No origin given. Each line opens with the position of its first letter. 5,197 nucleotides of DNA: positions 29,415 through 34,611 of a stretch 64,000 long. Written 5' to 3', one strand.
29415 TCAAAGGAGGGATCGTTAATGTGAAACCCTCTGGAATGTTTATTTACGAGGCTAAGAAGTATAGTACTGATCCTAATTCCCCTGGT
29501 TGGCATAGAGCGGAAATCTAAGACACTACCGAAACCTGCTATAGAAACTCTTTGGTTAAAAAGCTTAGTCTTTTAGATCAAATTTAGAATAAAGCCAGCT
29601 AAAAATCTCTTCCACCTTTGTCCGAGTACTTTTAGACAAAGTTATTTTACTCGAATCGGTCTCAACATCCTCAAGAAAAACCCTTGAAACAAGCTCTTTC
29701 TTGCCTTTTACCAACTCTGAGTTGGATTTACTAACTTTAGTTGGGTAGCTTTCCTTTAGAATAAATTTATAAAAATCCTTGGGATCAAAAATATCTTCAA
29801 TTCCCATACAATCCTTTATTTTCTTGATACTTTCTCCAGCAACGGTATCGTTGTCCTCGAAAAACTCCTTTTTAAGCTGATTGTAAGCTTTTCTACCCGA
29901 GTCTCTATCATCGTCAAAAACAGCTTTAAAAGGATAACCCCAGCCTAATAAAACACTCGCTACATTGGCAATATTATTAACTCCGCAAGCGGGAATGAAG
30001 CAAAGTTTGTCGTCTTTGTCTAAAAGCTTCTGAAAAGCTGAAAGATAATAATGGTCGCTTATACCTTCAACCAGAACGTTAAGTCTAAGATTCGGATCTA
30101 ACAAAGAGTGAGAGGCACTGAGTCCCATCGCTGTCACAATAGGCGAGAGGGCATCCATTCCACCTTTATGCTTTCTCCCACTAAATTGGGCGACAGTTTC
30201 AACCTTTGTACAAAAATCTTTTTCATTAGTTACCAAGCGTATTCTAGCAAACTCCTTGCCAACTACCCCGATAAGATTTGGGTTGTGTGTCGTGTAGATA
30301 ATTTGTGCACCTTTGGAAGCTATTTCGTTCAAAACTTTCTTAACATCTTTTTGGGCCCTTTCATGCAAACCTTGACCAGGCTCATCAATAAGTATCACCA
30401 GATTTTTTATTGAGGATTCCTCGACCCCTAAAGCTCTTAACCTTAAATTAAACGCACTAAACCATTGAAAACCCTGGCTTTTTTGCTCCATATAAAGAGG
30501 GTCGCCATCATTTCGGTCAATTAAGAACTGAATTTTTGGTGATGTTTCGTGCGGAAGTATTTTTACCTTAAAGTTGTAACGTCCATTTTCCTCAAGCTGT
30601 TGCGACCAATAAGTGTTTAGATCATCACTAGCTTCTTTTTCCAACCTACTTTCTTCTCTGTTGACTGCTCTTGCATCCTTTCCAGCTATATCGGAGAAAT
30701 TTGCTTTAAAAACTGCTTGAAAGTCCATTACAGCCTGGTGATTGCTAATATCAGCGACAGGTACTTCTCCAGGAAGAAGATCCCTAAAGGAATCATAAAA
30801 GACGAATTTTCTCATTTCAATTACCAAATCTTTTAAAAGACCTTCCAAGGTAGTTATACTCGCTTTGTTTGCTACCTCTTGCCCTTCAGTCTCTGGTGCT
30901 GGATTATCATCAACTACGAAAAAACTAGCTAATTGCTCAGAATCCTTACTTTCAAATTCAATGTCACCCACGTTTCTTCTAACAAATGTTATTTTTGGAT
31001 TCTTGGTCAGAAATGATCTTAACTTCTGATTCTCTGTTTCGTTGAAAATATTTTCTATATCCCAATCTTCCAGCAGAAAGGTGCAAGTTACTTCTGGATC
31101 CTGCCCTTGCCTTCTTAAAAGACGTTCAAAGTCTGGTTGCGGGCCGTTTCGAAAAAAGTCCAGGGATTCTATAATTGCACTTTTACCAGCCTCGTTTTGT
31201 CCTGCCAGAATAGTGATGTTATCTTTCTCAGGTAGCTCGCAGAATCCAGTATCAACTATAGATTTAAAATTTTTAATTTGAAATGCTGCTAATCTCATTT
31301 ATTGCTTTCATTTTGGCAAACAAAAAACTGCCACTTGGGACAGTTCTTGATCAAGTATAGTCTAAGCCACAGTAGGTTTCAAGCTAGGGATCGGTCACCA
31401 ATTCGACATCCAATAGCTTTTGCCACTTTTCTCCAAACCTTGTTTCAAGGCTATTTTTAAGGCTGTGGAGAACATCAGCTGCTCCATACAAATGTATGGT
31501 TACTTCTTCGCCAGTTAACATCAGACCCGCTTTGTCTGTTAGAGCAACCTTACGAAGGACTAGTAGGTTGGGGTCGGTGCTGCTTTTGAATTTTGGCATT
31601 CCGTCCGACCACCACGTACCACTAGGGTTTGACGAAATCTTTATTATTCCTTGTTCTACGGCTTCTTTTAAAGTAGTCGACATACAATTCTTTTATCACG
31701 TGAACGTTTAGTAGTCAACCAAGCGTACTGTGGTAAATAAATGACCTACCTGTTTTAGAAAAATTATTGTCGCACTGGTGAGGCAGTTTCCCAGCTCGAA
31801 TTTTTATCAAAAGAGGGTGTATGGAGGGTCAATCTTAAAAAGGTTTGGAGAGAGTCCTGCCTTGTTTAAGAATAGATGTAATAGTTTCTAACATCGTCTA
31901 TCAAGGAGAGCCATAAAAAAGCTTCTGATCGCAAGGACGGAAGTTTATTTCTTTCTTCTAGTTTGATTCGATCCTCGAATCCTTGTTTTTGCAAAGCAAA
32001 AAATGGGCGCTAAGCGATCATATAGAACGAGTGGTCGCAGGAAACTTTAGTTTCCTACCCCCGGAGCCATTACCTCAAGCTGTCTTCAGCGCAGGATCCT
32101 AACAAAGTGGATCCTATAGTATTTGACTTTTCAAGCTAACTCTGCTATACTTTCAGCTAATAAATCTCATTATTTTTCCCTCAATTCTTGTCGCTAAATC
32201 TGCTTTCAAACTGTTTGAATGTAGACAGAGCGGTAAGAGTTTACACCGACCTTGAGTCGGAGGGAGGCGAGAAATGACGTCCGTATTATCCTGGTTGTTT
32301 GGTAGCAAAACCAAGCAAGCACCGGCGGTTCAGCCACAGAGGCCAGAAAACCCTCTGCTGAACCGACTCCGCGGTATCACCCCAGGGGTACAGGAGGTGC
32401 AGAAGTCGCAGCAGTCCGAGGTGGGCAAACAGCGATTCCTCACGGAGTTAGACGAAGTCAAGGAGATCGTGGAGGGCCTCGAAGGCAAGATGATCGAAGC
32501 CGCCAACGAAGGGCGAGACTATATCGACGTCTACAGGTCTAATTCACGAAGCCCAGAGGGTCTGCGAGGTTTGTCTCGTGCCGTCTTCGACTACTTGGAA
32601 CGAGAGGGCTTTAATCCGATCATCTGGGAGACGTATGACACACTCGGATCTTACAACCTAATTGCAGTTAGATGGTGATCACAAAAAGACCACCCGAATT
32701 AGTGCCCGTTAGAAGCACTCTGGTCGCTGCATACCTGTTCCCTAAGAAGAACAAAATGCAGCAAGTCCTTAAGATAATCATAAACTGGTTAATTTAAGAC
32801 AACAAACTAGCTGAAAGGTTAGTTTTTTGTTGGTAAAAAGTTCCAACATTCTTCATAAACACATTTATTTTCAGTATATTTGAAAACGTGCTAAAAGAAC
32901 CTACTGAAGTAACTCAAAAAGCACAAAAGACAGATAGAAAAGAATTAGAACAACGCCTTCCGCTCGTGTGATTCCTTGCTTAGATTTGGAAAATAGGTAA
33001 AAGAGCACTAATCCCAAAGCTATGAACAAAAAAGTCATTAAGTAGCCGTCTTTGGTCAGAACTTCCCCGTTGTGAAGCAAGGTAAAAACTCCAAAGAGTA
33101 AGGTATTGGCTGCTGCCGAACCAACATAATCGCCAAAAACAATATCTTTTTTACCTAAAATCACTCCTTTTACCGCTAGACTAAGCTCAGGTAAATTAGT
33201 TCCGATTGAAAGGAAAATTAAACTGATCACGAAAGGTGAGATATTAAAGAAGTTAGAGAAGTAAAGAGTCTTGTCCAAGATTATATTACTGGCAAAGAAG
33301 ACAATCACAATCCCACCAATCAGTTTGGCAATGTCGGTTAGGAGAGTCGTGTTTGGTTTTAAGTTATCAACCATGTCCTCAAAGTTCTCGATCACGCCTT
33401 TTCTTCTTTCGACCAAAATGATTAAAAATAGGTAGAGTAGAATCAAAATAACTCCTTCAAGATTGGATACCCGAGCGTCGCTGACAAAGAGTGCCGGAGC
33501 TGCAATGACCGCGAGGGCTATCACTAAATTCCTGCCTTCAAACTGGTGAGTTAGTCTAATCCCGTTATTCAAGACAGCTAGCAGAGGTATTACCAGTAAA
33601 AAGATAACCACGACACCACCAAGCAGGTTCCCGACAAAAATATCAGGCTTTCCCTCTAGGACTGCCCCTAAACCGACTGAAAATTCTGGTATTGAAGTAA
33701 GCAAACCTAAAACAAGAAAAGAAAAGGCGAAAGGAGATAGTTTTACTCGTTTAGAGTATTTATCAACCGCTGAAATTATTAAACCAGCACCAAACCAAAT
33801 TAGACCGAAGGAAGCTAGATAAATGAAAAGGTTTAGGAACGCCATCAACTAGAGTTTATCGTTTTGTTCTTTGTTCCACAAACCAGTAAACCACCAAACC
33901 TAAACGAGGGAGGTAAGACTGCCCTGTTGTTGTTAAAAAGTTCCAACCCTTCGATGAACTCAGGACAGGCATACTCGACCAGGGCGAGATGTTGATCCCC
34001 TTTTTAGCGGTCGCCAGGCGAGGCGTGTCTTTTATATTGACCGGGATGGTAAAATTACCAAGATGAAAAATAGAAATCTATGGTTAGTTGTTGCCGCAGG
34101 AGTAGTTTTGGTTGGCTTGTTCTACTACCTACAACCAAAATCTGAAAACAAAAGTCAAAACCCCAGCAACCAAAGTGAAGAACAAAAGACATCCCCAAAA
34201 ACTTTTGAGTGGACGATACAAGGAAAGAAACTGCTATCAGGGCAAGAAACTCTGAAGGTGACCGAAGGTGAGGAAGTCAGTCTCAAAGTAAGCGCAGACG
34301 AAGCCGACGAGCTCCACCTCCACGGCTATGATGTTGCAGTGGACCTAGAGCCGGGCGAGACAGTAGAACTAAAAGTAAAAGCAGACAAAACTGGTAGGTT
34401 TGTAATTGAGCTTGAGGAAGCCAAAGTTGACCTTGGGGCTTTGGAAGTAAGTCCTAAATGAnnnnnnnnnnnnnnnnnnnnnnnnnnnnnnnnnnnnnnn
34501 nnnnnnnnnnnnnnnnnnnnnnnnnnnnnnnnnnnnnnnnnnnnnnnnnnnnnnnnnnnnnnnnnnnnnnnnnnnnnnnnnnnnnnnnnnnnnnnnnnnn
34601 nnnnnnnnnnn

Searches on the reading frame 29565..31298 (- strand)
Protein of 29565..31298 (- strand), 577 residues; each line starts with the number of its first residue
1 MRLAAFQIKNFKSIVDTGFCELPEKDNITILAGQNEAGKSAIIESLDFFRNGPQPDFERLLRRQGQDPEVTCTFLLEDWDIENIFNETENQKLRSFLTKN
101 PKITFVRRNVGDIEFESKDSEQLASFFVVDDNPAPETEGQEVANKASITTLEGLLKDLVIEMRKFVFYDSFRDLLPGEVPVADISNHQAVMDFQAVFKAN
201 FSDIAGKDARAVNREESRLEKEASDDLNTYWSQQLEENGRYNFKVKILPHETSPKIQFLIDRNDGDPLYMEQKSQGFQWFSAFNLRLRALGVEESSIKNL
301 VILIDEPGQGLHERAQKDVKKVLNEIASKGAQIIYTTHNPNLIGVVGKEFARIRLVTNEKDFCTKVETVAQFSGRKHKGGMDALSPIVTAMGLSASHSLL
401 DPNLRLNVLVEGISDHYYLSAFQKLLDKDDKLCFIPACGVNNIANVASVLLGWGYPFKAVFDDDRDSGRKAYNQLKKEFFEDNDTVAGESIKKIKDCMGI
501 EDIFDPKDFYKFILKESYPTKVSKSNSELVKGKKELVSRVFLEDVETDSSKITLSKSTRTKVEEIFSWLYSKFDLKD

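Call 6: search_protein_families(library=pfam, proteins=[window:29565-31298:-], max_evalue=0.01)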
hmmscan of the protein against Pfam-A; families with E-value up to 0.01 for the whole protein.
window:29565-31298:- (577 aa): 6 families
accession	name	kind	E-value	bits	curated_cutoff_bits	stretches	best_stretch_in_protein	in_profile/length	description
PF13175.12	AAA_15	-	1.2e-19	71.7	32.1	2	221-343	254-374/374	AAA ATPase domain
PF13304.12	AAA_21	-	1.8e-15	58.2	27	1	28-343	1-303/304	AAA domain, putative AbiEii toxin, Type IV TA system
PF02463.25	SMC_N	-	5e-06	26.5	40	1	4-355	3-213/220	RecF/RecN/SMC N terminal domain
PF13476.12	AAA_23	-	7.7e-05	23.8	27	1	7-93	3-75/201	AAA domain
PF20469.4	OLD-like_TOPRIM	-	0.00035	21.5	23.2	1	408-464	7-67/67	Overcoming lysogenization defect protein-like, TOPRIM domain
PF13514.12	AAA_27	-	0.0013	18.8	22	1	1-47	1-47/206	AAA domain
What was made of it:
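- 29565..31298 (-): OLD-like ABC-ATPase plus TOPRIM nuclease, 577 aa. AAA_15 and AAA_21, with OLD-like_TOPRIM at 21.5 bits (call 6).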

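Call 9: search_protein_families(library=padloc, proteins=[window:29565-31298:-], max_evalue=0.01)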
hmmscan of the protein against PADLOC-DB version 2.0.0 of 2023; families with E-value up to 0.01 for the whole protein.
window:29565-31298:- (577 aa): 108 families (the best 25 are shown)
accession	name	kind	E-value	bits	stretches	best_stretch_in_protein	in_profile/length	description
PDLC02358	Old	-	6.2e-23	79.4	2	294-468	280-452/578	Old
PDLC02979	AriA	-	1.2e-21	75.9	1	1-343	1-373/373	-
PDLC02335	AbiLi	-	5.4e-17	59.8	1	3-377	50-269/326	AbiLi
PDLC04176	HEC-01A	-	3e-15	54.4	2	1-73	1-70/371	-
PDLC02980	AriA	-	4.4e-15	54.4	1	28-343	1-303/304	-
PDLC02915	ATPase-Toprim_I-B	-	6e-15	53.1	2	292-373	249-330/623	-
PDLC00289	PtuA1|PtuA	-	2.1e-14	51.4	1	1-366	1-313/404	AAA ATPase domain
PDLC03878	NsnB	-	4.7e-14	50.9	1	5-343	4-281/345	-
PDLC04178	HEC-01A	-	1.2e-13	49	2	293-370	282-357/399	-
PDLC02981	AriAB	-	4.5e-13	46.8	2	290-344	322-378/694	-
PDLC04175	HEC-01A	-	2.6e-12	44.5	2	2-69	5-68/363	-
PDLC04179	HEC-01A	-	2e-11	41.6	2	292-371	353-430/459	-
PDLC00271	PtuA1|PtuA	-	2.3e-11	41.9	1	1-369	1-342/421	AAA ATPase domain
PDLC04541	PDC-M25A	-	5e-11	40.3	1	3-65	2-60/380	-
PDLC04391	PDC-M07A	-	7.2e-11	39.7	2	299-350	304-356/412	-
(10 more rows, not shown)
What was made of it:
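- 29565..31298 (-): PADLOC Old 6.2e-23 (call 9).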

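Call 77: search_protein_families(library=ncbifam, proteins=[window:29565-31298:-], max_evalue=0.001)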
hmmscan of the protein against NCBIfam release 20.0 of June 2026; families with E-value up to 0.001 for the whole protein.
window:29565-31298:- (577 aa): 9 families
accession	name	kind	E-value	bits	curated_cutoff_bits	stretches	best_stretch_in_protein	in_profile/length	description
NF038234.1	retron_eff_Eco8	equivalog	3.3e-10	39.2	250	1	1-51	1-48/679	retron Eco8 family effector endonuclease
NF040873.1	AztA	equivalog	2.5e-07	30.4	220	1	301-343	140-182/191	zinc ABC transporter ATP-binding protein AztA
NF041760.1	PtuA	equivalog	3.2e-07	29.6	500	0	301-364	379-440/524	retron Ec78 anti-phage system effector ATPase PtuA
TIGR01166.1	cbiO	subfamily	2e-05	24.1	211.8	1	297-342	144-189/190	cobalt ABC transporter, ATP-binding protein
TIGR00611.2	recf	equivalog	2.6e-05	23.6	172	0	6-52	4-47/339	DNA replication/repair protein RecF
TIGR02673.1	FtsE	equivalog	0.00015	21.5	264.85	1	301-350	158-207/214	cell division ATP-binding protein FtsE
TIGR03608.1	L_ocin_972_ABC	subfamily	0.00017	21.2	254.85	1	301-343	155-197/206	putative bacteriocin export ABC transporter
TIGR00634.1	recN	equivalog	0.00027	20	407.85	0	4-92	3-85/563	DNA repair protein RecN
TIGR00956.1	3a01205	subfamily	0.00081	17.1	1959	0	290-352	912-972/1394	pleiotropic drug resistance family protein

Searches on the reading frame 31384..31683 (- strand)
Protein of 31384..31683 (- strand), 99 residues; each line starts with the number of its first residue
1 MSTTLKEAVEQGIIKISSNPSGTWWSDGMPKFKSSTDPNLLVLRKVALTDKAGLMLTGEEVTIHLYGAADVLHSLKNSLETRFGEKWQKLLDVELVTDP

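Call 6: search_protein_families(library=pfam, proteins=[window:31384-31683:-], max_evalue=0.01)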
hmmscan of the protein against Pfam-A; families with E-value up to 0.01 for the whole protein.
window:31384-31683:- (99 aa): 0 families

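Call 9: search_protein_families(library=padloc, proteins=[window:31384-31683:-], max_evalue=0.01)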
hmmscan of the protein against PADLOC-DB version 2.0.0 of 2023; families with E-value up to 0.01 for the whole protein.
window:31384-31683:- (99 aa): 0 families

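Call 11: search_protein_families(library=phrogs, proteins=[window:31384-31683:-], max_evalue=0.01)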
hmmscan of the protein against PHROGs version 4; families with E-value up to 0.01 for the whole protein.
window:31384-31683:- (99 aa): 0 families

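Call 58: search_protein_families(library=pfam, proteins=[window:31384-31683:-], max_evalue=0.05)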
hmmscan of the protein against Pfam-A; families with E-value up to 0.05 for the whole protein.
window:31384-31683:- (99 aa): 0 families

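Call 77: search_protein_families(library=ncbifam, proteins=[window:31384-31683:-], max_evalue=0.001)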
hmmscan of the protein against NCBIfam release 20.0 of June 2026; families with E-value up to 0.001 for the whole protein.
window:31384-31683:- (99 aa): 0 families
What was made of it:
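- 31384..31683 (-): ORF99, unknown function; the last gene of the island. No family hit (calls 6, 58, 77).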

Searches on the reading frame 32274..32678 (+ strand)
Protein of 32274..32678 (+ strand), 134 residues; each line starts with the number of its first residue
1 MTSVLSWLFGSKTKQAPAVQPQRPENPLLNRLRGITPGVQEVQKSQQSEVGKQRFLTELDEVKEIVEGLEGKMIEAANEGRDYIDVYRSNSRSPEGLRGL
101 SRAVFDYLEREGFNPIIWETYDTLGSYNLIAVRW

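Call 10: search_protein_families(library=pfam, proteins=[window:32274-32678:+], max_evalue=0.001)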
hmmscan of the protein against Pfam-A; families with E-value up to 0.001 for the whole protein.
window:32274-32678:+ (134 aa): 0 families

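Call 25: find_encoding_contigs(protein=window:32274-32678:+, flank=10000, max_places=8)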
Protein window:32274-32678:+ (134 aa): no gene with exactly this product is on record in the collection.

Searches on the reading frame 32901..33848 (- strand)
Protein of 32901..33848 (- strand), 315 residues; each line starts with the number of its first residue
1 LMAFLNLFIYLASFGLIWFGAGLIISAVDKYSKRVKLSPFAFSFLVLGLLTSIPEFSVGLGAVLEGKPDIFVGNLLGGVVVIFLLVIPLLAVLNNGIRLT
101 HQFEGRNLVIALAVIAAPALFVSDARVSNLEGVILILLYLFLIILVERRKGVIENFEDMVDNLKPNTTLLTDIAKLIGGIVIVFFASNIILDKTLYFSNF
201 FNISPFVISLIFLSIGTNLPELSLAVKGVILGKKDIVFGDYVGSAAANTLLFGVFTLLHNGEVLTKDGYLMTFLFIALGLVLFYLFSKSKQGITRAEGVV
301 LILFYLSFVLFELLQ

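Call 10: search_protein_families(library=pfam, proteins=[window:32901-33848:-], max_evalue=0.001)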
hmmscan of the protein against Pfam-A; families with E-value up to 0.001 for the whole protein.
window:32901-33848:- (315 aa): 1 family
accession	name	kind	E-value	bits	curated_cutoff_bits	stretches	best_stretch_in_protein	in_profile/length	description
PF01699.29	Na_Ca_ex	-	3.6e-35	121.6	24.9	2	176-312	6-149/151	Sodium/calcium exchanger protein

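Call 53: find_related_loci(query=window:32901-33848:-, collection=metagenome_contigs, flank=10000)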
Query window:32901-33848:- (315 aa) in metagenome_contigs; peptide patterns used: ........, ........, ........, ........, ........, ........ (x = any residue, [..] = any of these).
200 stretches matched a pattern, but none encodes a relative of the query by tblastn (E <= 1e-3).
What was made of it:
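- Tried and rejected: Scanning metagenome_contigs with the Na/Ca-exchanger flank protein also found none (call 53).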

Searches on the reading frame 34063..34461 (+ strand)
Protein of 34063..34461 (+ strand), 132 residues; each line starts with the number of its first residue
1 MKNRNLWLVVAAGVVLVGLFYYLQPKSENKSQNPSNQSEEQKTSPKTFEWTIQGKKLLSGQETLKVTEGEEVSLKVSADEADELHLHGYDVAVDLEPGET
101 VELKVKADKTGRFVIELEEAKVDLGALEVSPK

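Call 10: search_protein_families(library=pfam, proteins=[window:34063-34461:+], max_evalue=0.001)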
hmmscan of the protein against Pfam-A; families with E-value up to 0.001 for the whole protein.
window:34063-34461:+ (132 aa): 0 families

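Call 58: search_protein_families(library=pfam, proteins=[window:34063-34461:+], max_evalue=0.05)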
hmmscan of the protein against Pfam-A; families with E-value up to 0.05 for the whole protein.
window:34063-34461:+ (132 aa): 3 families
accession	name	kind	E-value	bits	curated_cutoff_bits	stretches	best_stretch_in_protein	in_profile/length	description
PF13473.12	Cupredoxin_1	-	0.0016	18.8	27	1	61-114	34-89/104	Cupredoxin-like domain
PF07731.20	Cu-oxidase_2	-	0.0056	16.9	20.4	0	43-93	15-66/137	Multicopper oxidase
PF13567.11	DUF4131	-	0.017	15.3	31.6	1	4-108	29-131/165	Domain of unknown function (DUF4131)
